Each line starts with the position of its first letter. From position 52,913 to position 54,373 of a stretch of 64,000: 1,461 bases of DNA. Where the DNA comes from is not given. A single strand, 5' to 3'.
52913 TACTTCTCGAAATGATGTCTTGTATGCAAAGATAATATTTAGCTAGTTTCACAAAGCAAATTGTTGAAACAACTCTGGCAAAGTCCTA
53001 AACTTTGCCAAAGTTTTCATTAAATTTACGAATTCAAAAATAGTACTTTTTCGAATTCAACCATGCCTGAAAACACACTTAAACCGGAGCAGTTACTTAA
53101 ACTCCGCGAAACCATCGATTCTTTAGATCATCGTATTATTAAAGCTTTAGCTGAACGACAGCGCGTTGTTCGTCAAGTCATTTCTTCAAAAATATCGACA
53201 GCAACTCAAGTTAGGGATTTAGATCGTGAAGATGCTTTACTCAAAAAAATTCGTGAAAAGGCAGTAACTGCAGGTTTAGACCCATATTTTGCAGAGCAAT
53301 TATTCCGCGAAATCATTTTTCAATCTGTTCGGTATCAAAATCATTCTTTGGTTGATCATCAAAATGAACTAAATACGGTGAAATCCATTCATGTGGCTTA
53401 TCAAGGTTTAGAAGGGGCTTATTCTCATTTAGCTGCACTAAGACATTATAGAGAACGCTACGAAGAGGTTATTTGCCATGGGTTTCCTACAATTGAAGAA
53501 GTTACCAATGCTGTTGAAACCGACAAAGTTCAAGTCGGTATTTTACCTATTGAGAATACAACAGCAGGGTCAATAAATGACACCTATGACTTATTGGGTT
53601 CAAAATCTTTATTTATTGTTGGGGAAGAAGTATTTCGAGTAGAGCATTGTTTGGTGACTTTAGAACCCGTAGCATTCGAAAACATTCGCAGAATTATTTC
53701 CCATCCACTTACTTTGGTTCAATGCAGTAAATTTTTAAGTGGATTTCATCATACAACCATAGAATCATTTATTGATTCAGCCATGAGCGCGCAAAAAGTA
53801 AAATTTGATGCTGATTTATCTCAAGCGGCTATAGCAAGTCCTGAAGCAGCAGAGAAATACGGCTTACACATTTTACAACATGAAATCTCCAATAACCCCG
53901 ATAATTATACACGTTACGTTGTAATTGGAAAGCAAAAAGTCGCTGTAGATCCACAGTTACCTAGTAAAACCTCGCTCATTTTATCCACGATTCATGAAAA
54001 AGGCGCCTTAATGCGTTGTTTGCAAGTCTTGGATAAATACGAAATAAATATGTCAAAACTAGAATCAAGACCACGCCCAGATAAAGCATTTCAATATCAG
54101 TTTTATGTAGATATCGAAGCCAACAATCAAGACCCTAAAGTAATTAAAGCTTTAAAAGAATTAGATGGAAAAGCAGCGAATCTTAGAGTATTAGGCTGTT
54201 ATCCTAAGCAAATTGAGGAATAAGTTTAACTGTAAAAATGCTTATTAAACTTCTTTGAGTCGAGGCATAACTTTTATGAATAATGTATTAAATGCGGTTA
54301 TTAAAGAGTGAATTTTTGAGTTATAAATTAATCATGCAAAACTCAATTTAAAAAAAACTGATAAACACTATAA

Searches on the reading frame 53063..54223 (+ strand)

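Call 40: search_protein_families(library=pfam, proteins=[window:53063-54223:+], max_evalue=0.00001)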
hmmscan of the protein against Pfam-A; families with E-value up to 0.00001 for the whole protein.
window:53063-54223:+ (386 aa): 2 families
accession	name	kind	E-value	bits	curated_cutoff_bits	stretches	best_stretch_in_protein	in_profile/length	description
PF00800.23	PDT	-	5.7e-54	183.1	25.2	1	111-292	1-180/181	Prephenate dehydratase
PF01817.26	CM_2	-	2.8e-19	69.6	27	1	14-92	1-79/80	Chorismate mutase type II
